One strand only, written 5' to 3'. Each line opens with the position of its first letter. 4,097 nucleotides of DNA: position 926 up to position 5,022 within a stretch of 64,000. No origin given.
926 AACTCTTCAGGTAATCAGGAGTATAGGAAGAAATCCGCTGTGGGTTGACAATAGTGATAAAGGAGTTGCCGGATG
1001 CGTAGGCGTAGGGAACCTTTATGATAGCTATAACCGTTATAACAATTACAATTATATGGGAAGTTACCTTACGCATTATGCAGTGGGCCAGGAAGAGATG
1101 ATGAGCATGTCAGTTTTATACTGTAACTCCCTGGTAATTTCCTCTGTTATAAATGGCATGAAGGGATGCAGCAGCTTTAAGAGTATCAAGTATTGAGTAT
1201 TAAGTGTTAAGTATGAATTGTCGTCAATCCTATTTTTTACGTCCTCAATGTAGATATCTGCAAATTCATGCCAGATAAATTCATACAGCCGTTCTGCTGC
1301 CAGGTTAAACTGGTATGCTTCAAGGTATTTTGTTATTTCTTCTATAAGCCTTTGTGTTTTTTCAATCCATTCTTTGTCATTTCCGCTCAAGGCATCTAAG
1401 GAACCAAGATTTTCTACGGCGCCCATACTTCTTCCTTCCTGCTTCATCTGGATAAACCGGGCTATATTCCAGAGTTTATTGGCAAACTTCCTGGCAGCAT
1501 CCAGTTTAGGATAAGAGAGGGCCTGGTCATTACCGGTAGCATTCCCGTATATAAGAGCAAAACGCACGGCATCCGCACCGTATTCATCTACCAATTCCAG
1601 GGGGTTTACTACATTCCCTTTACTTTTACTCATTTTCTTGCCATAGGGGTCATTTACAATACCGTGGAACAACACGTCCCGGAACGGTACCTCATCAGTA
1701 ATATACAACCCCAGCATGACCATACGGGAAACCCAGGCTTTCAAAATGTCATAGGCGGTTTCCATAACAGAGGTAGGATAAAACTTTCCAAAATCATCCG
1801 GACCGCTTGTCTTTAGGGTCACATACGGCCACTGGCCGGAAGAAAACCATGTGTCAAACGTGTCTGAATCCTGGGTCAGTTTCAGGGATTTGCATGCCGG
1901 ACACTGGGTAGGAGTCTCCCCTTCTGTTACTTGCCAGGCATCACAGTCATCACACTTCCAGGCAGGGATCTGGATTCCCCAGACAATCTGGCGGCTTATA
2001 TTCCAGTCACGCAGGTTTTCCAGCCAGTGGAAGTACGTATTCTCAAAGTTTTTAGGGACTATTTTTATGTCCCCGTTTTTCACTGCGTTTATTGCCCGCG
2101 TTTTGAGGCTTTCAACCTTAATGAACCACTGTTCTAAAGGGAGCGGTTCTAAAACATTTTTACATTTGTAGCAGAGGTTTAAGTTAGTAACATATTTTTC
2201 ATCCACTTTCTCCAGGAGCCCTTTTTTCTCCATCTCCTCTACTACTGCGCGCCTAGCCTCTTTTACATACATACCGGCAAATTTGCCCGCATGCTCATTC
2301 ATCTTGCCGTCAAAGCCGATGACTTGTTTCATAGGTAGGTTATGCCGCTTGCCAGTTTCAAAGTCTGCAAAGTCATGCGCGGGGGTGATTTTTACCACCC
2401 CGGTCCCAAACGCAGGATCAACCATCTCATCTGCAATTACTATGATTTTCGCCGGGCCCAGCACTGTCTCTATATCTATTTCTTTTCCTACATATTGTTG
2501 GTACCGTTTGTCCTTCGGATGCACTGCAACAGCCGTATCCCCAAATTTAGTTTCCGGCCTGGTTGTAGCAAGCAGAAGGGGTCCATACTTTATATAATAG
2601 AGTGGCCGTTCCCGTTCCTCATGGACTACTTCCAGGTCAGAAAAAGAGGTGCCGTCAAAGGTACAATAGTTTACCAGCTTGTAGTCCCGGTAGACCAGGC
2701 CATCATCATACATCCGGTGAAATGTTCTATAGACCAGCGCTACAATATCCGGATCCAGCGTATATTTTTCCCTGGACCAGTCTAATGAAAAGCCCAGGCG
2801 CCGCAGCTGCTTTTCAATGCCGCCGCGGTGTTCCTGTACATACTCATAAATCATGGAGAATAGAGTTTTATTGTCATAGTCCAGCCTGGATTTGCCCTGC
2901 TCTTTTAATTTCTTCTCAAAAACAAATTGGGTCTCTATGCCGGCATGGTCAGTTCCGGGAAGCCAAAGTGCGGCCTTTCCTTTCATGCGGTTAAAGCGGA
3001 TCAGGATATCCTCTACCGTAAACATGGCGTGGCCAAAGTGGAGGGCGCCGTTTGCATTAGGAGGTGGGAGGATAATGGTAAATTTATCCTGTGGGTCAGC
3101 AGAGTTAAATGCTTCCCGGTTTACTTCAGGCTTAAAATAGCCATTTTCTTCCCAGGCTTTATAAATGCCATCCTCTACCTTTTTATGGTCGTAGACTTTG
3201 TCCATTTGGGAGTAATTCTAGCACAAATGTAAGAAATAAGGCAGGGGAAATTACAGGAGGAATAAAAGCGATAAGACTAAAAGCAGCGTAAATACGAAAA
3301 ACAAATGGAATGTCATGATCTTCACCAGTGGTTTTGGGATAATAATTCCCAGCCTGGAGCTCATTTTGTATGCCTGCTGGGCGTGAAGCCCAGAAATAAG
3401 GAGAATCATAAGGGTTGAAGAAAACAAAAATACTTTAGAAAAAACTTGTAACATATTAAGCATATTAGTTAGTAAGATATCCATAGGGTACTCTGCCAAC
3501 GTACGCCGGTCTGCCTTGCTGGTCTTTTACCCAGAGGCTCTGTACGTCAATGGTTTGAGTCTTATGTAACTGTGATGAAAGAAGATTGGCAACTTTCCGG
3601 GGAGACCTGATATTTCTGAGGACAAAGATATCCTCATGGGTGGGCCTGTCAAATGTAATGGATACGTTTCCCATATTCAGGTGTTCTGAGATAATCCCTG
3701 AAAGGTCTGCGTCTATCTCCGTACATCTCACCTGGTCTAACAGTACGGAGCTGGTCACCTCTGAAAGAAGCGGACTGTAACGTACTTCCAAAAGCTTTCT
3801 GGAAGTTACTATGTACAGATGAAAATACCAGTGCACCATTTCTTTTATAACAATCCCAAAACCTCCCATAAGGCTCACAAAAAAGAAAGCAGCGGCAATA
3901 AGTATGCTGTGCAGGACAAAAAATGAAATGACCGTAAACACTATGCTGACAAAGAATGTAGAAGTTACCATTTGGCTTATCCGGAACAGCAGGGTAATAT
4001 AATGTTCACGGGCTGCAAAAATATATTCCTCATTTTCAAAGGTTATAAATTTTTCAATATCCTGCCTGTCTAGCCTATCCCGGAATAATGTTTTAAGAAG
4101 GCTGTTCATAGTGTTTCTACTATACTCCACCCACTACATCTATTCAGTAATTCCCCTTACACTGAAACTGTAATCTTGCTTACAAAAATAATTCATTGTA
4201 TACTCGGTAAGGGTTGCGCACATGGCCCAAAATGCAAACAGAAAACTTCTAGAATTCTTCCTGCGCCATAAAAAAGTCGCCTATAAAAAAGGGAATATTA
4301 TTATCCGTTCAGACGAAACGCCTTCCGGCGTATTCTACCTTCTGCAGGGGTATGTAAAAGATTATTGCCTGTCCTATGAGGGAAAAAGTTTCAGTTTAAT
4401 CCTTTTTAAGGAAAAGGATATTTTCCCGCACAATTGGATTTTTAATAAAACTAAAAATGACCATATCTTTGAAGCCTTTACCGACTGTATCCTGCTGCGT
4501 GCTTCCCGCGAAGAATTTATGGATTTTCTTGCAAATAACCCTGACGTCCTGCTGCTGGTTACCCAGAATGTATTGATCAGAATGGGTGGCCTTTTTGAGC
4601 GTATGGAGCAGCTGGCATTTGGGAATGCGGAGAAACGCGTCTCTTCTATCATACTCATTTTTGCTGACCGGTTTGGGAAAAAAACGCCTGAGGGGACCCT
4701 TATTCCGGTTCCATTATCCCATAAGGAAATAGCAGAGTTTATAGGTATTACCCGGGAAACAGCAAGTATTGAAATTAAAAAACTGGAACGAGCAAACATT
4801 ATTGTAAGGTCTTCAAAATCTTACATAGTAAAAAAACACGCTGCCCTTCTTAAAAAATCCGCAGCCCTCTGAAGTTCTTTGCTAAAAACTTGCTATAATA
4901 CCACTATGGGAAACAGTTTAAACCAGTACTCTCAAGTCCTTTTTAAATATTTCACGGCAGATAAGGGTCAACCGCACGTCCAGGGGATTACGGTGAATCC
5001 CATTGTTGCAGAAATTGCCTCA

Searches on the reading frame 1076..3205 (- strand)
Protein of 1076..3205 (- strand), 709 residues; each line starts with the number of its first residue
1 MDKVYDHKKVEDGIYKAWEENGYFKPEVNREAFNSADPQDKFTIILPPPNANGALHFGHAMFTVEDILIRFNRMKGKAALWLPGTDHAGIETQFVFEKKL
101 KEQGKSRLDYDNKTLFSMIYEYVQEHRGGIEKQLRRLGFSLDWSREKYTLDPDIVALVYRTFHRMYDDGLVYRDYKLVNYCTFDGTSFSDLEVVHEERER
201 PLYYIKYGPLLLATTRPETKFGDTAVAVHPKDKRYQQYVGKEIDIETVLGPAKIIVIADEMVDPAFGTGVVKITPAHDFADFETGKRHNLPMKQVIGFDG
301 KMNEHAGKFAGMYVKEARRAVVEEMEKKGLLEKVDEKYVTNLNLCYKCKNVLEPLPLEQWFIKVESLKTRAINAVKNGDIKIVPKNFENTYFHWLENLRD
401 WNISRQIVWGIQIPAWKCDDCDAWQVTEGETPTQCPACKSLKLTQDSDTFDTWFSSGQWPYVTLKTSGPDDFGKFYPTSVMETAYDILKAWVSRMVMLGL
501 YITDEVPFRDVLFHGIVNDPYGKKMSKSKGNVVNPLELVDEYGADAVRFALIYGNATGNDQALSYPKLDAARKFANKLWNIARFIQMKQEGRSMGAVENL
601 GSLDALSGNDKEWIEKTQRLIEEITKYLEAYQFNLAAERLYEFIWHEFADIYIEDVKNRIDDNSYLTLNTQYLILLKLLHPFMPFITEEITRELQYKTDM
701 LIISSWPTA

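Call 81: search_protein_families(library=pfam, proteins=[window:1076-3205:-], max_evalue=1e-8)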
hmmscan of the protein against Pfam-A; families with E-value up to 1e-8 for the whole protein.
window:1076-3205:- (709 aa): 3 families
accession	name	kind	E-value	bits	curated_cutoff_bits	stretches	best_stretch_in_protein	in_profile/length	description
PF00133.28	tRNA-synt_1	-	1.7e-116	389.9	22.7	1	14-560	2-410/414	tRNA synthetases class I (I, L, M and V)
PF08264.19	Anticodon_1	-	1e-25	90.8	25.1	1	610-707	1-105/148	Anticodon-binding domain of tRNA ligase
PF09334.17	tRNA-synt_1g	-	1.2e-21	77.3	20.1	0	521-568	324-371/391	tRNA synthetases class I (M)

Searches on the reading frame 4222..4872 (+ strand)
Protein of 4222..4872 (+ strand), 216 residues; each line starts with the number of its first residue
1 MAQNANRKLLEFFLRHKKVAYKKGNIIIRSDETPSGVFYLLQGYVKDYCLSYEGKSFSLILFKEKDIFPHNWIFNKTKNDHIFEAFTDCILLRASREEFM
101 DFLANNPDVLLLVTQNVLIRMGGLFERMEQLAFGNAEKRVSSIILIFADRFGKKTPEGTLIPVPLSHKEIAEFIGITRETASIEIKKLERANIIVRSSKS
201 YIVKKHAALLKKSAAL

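Call 81: search_protein_families(library=pfam, proteins=[window:4222-4872:+], max_evalue=1e-8)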
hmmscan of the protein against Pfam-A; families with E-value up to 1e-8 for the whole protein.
window:4222-4872:+ (216 aa): 2 families
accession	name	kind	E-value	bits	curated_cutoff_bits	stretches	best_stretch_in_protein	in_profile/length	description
PF13545.12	HTH_Crp_2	-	3.1e-12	46.7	27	1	139-210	2-68/70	Crp-like helix-turn-helix domain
PF00027.35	cNMP_binding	-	1.1e-11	45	27.5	1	19-106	2-89/89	Cyclic nucleotide-binding domain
